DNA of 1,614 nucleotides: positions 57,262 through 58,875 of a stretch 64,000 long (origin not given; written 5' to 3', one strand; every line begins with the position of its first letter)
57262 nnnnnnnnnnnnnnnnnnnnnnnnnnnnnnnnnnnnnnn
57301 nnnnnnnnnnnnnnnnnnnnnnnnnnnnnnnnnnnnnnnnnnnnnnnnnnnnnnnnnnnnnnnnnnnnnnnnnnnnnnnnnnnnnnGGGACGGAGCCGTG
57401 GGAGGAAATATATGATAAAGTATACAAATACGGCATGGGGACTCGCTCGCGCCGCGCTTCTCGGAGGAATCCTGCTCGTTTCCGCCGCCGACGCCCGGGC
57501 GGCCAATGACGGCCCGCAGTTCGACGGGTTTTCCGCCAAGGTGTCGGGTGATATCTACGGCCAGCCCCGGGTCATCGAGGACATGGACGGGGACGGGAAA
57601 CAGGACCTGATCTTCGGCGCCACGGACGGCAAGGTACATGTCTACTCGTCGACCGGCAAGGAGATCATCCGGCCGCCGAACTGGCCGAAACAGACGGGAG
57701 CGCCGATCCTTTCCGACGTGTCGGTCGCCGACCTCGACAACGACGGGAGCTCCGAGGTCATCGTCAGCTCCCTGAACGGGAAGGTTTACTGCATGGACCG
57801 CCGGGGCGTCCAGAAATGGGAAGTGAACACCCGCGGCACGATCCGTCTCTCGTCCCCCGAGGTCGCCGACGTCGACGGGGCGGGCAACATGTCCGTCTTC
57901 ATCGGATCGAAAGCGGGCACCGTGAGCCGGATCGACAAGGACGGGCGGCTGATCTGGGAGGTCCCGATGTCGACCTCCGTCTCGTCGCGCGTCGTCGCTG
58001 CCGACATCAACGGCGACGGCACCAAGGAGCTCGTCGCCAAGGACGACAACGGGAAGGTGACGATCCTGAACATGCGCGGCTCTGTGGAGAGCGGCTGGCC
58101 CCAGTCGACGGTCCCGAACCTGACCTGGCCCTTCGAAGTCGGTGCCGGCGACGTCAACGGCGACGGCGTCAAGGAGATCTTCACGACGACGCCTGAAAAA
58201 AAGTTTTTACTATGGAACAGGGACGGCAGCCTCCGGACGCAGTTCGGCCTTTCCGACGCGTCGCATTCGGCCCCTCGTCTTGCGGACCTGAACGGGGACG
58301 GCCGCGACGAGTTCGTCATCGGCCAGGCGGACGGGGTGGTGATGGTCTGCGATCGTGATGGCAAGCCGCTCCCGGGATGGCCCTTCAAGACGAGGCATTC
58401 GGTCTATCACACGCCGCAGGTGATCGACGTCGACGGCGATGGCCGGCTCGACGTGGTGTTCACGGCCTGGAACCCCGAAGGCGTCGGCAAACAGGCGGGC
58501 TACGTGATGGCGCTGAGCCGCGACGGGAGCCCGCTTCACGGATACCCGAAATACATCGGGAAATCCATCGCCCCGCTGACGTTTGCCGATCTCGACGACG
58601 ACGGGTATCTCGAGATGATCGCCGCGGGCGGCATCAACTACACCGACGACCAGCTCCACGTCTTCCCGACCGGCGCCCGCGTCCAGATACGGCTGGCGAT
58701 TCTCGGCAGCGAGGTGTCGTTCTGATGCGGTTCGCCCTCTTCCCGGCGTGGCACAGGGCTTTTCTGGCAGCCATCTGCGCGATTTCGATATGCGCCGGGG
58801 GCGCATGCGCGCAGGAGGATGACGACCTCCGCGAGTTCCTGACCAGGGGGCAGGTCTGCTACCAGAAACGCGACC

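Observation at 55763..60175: Second pseudopilin module ending in a secreted calcium-loop beta-propeller and a TPR protein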

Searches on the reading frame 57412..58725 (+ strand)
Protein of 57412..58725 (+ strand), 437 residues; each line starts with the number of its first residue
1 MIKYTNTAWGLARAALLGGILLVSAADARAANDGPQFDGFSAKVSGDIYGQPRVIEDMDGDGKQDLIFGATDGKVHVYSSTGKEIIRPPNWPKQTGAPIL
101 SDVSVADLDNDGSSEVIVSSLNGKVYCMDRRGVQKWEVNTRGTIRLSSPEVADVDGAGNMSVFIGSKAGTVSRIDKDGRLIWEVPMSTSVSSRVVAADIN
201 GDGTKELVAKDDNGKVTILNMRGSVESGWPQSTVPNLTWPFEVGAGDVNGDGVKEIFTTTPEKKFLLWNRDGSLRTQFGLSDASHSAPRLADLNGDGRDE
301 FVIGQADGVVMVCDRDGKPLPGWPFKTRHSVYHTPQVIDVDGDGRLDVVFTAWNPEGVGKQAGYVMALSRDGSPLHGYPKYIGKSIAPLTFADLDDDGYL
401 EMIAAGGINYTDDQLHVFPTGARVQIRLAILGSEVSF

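Call 5: search_protein_families(library=pfam, proteins=[window:57412-58725:+], max_evalue=0.1)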
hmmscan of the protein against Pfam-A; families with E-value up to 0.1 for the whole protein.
window:57412-58725:+ (437 aa): 14 families
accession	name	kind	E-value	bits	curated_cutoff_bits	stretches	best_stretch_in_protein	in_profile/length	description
PF13517.12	FG-GAP_3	-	1.6e-37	128.3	26.9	7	57-118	1-61/61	FG-GAP-like repeat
PF25292.1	Beta-prop_CGLA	-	2.3e-28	100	26.8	3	99-140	30-71/316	Lambda-carrageenase beta-propeller domain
PF01839.29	FG-GAP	-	6.4e-22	77.4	22.1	5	57-78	9-37/37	FG-GAP repeat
PF13570.13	Beta-prop_ACSF4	-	6.2e-19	69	133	1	63-222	145-290/329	Beta-alanine-activating enzyme, beta-propeller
PF14783.12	BBS2_Mid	-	6e-12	46.1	27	1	104-218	3-107/108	Ciliary BBSome complex subunit 2, middle region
PF23743.1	Beta-prop_BBS7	-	1.3e-10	41.5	27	1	57-127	228-296/299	BBS7 beta-propeller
PF15907.11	Itfg2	-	4.9e-09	36.3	27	0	54-79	79-104/330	Integrin-alpha FG-GAP repeat-containing protein 2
PF13360.13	PQQ_2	-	1.4e-07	31.9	27.6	2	114-223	34-138/233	Outer membrane protein assembly factor BamB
PF16743.10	PliI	-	1.2e-05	25.4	27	0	99-121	58-80/123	Periplasmic lysozyme inhibitor of I-type lysozyme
PF12256.14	TcdB_toxin_midN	-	5.5e-05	23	24.8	0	336-352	31-47/181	Insecticide toxin TcdB middle/N-terminal region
PF00404.24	Dockerin_1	-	7.2e-05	23.3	22.9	0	245-298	1-43/57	Dockerin type I domain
PF21348.3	RGL11_C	-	0.0016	17.8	27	0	150-217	239-301/490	Rhamnogalacturonan lyase family 11, C-terminal domain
PF18346.7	SH3_15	-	0.0066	17.1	24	0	166-185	35-54/67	Mind bomb SH3 repeat domain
PF22414.1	Hia_Tpr_ring_dom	-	0.023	14.9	27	1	200-218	14-32/37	Trimeric autotransporter adhesin, Trp ring domain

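Call 6: search_protein_families(library=ncbifam, proteins=[window:57412-58725:+], max_evalue=0.1)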
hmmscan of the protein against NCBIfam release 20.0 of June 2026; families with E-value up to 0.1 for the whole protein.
window:57412-58725:+ (437 aa): 5 families
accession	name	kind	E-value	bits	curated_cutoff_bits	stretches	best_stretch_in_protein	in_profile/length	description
NF052323.1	T9SSA_dep_M6i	equivalog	9.2e-15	53.7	600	4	252-383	751-882/1043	T9SS-dependent M6-like inactivated metalloprotease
NF052506.1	PA5033_fam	subfamily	2.5e-12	46.2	100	2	57-317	35-283/284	PA5033 family protein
NF000157.1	fusid_est_FusH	equivalog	1e-07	31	999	1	55-140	373-461/520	fusidic acid esterase FusH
NF046077.1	LPS_M949_RS01915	subfamily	0.048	13.6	60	0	101-118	69-86/154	M949_RS01915 family surface polysaccharide biosynthesis protein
NF047539.1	XAC2610_fam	domain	0.07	13.6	35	0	54-75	2-23/89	XAC2610-related protein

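Call 10: find_encoding_contigs(protein=window:57412-58725:+, flank=10000, max_places=6)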
Protein window:57412-58725:+ (437 aa): no gene with exactly this product is on record in the collection.

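Call 11: find_homologous_proteins(query=window:57412-58725:+, max_evalue=1e-10)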
Query window:57412-58725:+ (437 aa): 415 proteins with E <= 1e-10 among 8000 candidates; the best 120 are listed.
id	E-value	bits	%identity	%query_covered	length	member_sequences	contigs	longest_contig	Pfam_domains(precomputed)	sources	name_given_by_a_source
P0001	5.3e-276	934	94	100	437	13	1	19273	PF01839.30,PF12256.15,PF13360.14,PF16743.11,PF25292.1,PF15907.12,PF13517.13,PF14783.13,PF13570.14,PF23743.2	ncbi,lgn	-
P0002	1.1e-248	844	84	98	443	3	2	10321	PF01839.30,PF25292.1,PF15907.12,PF13517.13,PF14783.13,PF13570.14,PF23743.2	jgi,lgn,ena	-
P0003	5.7e-245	831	83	97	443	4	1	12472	PF01839.30,PF13360.14,PF25292.1,PF15907.12,PF13517.13,PF14783.13,PF13570.14,PF23743.2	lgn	-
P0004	2.1e-202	691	67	98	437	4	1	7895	PF01839.30,PF12256.15,PF25292.1,PF15907.12,PF13517.13,PF14783.13,PF13570.14,PF23743.2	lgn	-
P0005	2.5e-202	691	67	95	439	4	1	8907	PF01839.30,PF12256.15,PF25292.1,PF15907.12,PF13517.13,PF14783.13,PF13570.14,PF23743.2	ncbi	-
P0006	4.4e-201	687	68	98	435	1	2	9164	PF01839.30,PF12256.15,PF00404.25,PF25292.1,PF15907.12,PF13517.13,PF14783.13,PF13570.14,PF23743.2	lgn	-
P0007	1.1e-199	682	66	97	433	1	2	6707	PF01839.30,PF12256.15,PF25292.1,PF15907.12,PF13517.13,PF14783.13,PF13570.14,PF23743.2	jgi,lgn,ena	-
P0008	2.0e-199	681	66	94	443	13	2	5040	PF01839.30,PF12256.15,PF21348.4,PF25292.1,PF15907.12,PF13517.13,PF14783.13,PF13570.14,PF23743.2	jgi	-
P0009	1.6e-197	675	68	92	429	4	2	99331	PF01839.30,PF13360.14,PF25292.1,PF15907.12,PF13517.13,PF14783.13,PF13570.14,PF23743.2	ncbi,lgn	ncbi:MAG: hypothetical protein Kow0029_21220 [Candidatus Rifleibacteriota bacterium]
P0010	6.3e-197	673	64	97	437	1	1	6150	PF01839.30,PF12256.15,PF25292.1,PF15907.12,PF13517.13,PF14783.13,PF13570.14,PF23743.2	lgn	-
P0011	1.5e-196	672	67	96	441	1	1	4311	PF01839.30,PF12256.15,PF16743.11,PF00404.25,PF25292.1,PF15907.12,PF13517.13,PF14783.13,PF13570.14,PF23743.2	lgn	-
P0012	6.4e-196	670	64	97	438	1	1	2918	PF01839.30,PF12256.15,PF13360.14,PF25292.1,PF15907.12,PF13517.13,PF14783.13,PF13570.14,PF23743.2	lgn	-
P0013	2.3e-193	661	64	98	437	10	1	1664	PF01839.30,PF12256.15,PF25292.1,PF15907.12,PF13517.13,PF14783.13,PF13570.14,PF23743.2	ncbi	-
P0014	6.7e-193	660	65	92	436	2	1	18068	PF01839.30,PF25292.1,PF15907.12,PF13517.13,PF14783.13,PF13570.14,PF23743.2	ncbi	-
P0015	1.1e-192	659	68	91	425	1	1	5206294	PF01839.30,PF12256.15,PF25292.1,PF15907.12,PF13517.13,PF14783.13,PF13570.14,PF23743.2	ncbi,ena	-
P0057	5.0e-143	495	53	98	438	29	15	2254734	PF01839.30,PF12256.15,PF13360.14,PF25292.1,PF13517.13,PF14783.13,PF13570.14,PF23743.2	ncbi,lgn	ncbi:MAG: FG-GAP-like repeat-containing protein [Candidatus Ozemobacteraceae bacterium]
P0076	1.3e-114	402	46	93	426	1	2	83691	PF01839.30,PF13360.14,PF25292.1,PF13517.13,PF14783.13,PF13570.14,PF23743.2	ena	-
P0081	1.3e-99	352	43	93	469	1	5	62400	PF01839.30,PF12256.15,PF25292.1,PF15907.12,PF13517.13,PF14783.13,PF13570.14,PF23743.2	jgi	jgi:hypothetical protein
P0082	2.6e-99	351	41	96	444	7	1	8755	PF01839.30,PF25292.1,PF13517.13,PF14783.13,PF13570.14,PF23743.2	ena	-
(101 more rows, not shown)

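Call 13: find_encoding_contigs(protein=P0015, flank=10000, max_places=2)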
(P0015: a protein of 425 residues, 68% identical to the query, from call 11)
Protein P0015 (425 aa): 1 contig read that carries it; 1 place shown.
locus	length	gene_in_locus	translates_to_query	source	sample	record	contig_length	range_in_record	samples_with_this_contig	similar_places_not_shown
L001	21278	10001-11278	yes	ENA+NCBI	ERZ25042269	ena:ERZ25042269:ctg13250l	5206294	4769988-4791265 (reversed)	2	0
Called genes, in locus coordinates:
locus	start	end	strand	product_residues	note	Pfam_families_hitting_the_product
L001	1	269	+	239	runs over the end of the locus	PF10962:DUF2764 (faint)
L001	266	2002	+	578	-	PF02874:ATP-synt_ab_N (weak), PF16886:ATP-synt_ab_Xtn, PF00006:ATP-synt_ab, PF22919:ATP-synt_VA_C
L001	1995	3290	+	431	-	PF02874:ATP-synt_ab_N, PF00006:ATP-synt_ab, PF22919:ATP-synt_VA_C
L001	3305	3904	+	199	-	PF01813:ATP-synt_D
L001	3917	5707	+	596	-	PF01496:V_ATPase_I (faint)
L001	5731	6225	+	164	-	PF00137:ATP-synt_C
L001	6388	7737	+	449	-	PF02878:PGM_PMM_I, PF02879:PGM_PMM_II, PF02880:PGM_PMM_III, PF00408:PGM_PMM_IV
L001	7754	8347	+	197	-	PF13428:TPR_14 (faint), PF13525:YfiO, PF13174:TPR_6 (faint), PF13432:TPR_16 (weak)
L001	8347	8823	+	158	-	PF07963:N_methyl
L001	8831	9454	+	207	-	-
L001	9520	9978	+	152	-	-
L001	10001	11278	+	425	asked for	PF13570:Beta-prop_ACSF4, PF15907:Itfg2 (faint), PF23743:Beta-prop_BBS7 (weak), PF12256:TcdB_toxin_midN (faint), PF01839:FG-GAP (faint), PF13517:FG-GAP_3, PF25292:Beta-prop_CGLA, PF13517:FG-GAP_3, +1 more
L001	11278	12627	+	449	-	PF07719:TPR_2 (faint), PF12895:ANAPC3 (faint), PF13181:TPR_8 (faint), PF13428:TPR_14 (faint), PF13432:TPR_16 (faint), PF14559:TPR_19, PF00515:TPR_1 (faint), PF13414:TPR_11 (weak), +1 more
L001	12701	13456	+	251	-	-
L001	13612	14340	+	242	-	-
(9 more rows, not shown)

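Call 14: find_encoding_contigs(protein=P0057, flank=10000, max_places=2)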
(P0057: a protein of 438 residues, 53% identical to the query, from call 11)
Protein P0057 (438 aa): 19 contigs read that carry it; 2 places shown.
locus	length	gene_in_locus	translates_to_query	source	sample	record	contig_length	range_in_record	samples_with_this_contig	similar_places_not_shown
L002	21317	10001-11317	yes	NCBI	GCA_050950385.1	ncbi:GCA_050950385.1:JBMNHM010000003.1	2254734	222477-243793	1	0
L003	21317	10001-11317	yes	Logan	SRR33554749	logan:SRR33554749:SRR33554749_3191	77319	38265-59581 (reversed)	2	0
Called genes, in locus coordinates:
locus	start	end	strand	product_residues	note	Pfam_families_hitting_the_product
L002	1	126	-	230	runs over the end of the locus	PF13646:HEAT_2 (weak)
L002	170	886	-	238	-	PF20260:PUA_4, PF04452:Methyltrans_RNA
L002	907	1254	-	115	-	PF02410:RsfS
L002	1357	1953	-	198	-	PF01558:POR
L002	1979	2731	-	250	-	PF02775:TPP_enzyme_C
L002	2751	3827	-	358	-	PF01855:POR_N, PF02780:Transketolase_C (weak), PF17147:PFOR_II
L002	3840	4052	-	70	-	PF12838:Fer4_7, PF13237:Fer4_10 (weak), PF14697:Fer4_21 (faint), PF00037:Fer4 (weak), PF12797:Fer4_2 (faint), PF12837:Fer4_6 (faint), PF13187:Fer4_9 (weak), PF00037:Fer4 (weak), +2 more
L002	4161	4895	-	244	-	-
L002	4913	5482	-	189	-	PF00857:Isochorismatase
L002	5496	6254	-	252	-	-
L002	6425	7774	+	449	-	PF02878:PGM_PMM_I, PF02879:PGM_PMM_II, PF02880:PGM_PMM_III, PF00408:PGM_PMM_IV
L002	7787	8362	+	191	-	PF07719:TPR_2 (faint), PF13174:TPR_6 (faint), PF13428:TPR_14 (faint), PF13525:YfiO (weak), PF14559:TPR_19 (weak)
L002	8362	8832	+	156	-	PF07963:N_methyl (weak)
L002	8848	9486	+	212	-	PF07963:N_methyl (weak)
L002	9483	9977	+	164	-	-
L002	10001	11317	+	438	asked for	PF23743:Beta-prop_BBS7 (faint), PF12256:TcdB_toxin_midN (faint), PF13570:Beta-prop_ACSF4, PF01839:FG-GAP (faint), PF14783:BBS2_Mid (faint), PF13360:PQQ_2 (weak), PF25292:Beta-prop_CGLA, PF13517:FG-GAP_3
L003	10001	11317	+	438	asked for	PF23743:Beta-prop_BBS7 (faint), PF12256:TcdB_toxin_midN (faint), PF13570:Beta-prop_ACSF4, PF01839:FG-GAP (faint), PF14783:BBS2_Mid (faint), PF13360:PQQ_2 (weak), PF25292:Beta-prop_CGLA, PF13517:FG-GAP_3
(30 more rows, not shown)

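Call 17: find_encoding_contigs(protein=P0081, flank=10000, max_places=1)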
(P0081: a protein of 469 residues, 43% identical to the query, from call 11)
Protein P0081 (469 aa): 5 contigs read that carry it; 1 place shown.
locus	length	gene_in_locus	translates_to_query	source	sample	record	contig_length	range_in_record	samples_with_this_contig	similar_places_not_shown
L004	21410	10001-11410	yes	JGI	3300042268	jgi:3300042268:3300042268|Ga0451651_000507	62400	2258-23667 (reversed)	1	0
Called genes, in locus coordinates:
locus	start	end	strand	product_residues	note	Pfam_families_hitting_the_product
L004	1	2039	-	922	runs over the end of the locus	PF02463:SMC_N (faint), PF13304:AAA_21 (faint)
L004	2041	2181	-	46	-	-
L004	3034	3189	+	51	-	-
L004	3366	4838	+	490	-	PF01436:NHL (faint)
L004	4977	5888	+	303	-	-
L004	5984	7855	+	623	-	PF19864:Radical_SAM_N2, PF04055:Radical_SAM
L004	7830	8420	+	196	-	PF13174:TPR_6 (faint), PF13525:YfiO (faint)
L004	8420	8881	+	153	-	-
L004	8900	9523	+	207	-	PF07963:N_methyl (faint)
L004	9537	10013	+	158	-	-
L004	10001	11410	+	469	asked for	PF12256:TcdB_toxin_midN (faint), PF01839:FG-GAP (faint), PF13570:Beta-prop_ACSF4, PF14783:BBS2_Mid (faint), PF23743:Beta-prop_BBS7, PF13517:FG-GAP_3, PF25292:Beta-prop_CGLA, PF13517:FG-GAP_3 (weak), +1 more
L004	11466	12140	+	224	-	PF10105:DUF2344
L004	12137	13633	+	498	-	PF10150:RNase_E_G, PF20833:RNase_E_G_Thio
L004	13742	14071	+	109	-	PF00829:Ribosomal_L21p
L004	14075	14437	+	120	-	PF04327:Peptidase_Prp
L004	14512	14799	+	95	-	PF01016:Ribosomal_L27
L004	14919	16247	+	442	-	PF01018:GTP1_OBG, PF01926:MMR_HSR1, PF02421:FeoB_N, PF09269:DUF1967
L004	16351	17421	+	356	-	PF03816:LytR_cpsA_psr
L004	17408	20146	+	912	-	-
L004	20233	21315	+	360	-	PF01702:TGT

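Call 18: find_encoding_contigs(protein=P0076, flank=10000, max_places=1)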
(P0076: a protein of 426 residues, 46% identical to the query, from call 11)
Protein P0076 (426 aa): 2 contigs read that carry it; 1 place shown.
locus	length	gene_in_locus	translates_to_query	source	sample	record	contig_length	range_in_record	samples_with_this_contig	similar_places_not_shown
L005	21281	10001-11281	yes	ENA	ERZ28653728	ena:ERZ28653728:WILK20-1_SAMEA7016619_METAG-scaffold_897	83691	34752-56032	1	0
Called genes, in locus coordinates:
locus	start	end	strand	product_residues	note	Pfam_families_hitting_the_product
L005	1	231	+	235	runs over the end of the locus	PF10962:DUF2764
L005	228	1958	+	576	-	PF16886:ATP-synt_ab_Xtn, PF00006:ATP-synt_ab, PF22919:ATP-synt_VA_C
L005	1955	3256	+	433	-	PF02874:ATP-synt_ab_N, PF00006:ATP-synt_ab, PF22919:ATP-synt_VA_C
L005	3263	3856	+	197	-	PF01813:ATP-synt_D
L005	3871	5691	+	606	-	PF01496:V_ATPase_I (faint)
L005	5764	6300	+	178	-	PF00137:ATP-synt_C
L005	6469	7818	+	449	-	PF02878:PGM_PMM_I, PF02879:PGM_PMM_II, PF02880:PGM_PMM_III, PF00408:PGM_PMM_IV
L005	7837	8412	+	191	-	PF13525:YfiO (faint), PF07719:TPR_2 (faint), PF13174:TPR_6 (faint), PF13428:TPR_14 (faint), PF14559:TPR_19 (weak)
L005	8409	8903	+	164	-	-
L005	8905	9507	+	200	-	-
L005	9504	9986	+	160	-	-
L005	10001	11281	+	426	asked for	PF23743:Beta-prop_BBS7 (faint), PF13570:Beta-prop_ACSF4, PF01839:FG-GAP (faint), PF13360:PQQ_2, PF13517:FG-GAP_3 (weak), PF14783:BBS2_Mid (faint), PF25292:Beta-prop_CGLA, PF13517:FG-GAP_3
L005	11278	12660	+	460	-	PF07719:TPR_2 (faint), PF12895:ANAPC3 (faint), PF13428:TPR_14 (faint), PF14559:TPR_19, PF13431:TPR_17 (faint), PF13176:TPR_7 (faint), PF13414:TPR_11, PF13432:TPR_16 (weak), +1 more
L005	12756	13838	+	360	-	PF01855:POR_N, PF17147:PFOR_II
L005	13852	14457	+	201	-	-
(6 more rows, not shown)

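Call 19: find_encoding_contigs(protein=P0082, flank=10000, max_places=1)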
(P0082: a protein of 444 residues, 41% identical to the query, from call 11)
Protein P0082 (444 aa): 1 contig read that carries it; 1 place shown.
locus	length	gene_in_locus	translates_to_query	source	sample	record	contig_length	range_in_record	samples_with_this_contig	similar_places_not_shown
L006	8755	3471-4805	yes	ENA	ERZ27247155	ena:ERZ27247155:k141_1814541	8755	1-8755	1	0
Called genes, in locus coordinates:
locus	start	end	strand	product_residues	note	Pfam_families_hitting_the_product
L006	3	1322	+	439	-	?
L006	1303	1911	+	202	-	PF07719:TPR_2 (faint), PF13174:TPR_6 (faint), PF13428:TPR_14 (faint), PF14559:TPR_19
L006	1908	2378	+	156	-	-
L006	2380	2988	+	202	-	PF07963:N_methyl (weak)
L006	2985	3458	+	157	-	-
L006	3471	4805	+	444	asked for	PF13570:Beta-prop_ACSF4 (weak), PF23743:Beta-prop_BBS7 (faint), PF25292:Beta-prop_CGLA (faint), PF01839:FG-GAP (faint), PF14783:BBS2_Mid (faint), PF13517:FG-GAP_3 (weak)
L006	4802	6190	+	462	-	PF24575:TPR_Slam (faint), PF00515:TPR_1 (faint), PF07719:TPR_2 (faint), PF12895:ANAPC3 (faint), PF13428:TPR_14 (faint), PF14559:TPR_19, PF13414:TPR_11, PF13432:TPR_16 (weak)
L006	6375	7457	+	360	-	PF01855:POR_N, PF02780:Transketolase_C (weak), PF17147:PFOR_II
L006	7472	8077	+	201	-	-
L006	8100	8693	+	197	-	PF01558:POR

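Call 43: predict_structure(alignment_id=A4)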
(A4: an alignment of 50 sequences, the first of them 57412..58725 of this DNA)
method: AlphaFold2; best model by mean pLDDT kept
length: 437 residues; sequences in the alignment: 50
mean_pLDDT: 91.9   pTM: 0.85
mean pLDDT of the five models: 91.9, 91.6, 91.6, 91.5, 91.4
residues with pLDDT >= 90: 363; 70-90: 52; 50-70: 20; < 50: 2
segments of 3 or more residues with pLDDT < 50: none
pLDDT, mean of each block of 10 residues (from residue 1): 61 88 70 81 95 94 96 97 92 94 94 95 96 95 92 92 96 96 95 93 93 95 93 90 92 93 95 95 93 91 96 95 95 95 95 94 97 96 96 94 96 97 79 70
secondary structure, 60 per line:
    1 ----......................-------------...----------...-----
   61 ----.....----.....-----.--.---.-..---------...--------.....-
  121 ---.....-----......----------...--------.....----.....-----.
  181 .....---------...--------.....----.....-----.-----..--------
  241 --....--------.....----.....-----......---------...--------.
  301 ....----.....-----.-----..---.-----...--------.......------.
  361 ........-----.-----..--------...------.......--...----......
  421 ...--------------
elements in order: H5-26 E40-42 E53-55 E65-69 E74-78 E104-106 E115-119 E124-128 E134-139 E150-152 E161-165 E170-174 E180-185 E195-197 E206-210 E215-219 E243-246 E255-259 E264-268 E274-279 E289-291 E300-304 E309-313 E336-338 E347-353 E363-368 E390-392 E399-405 E415-423
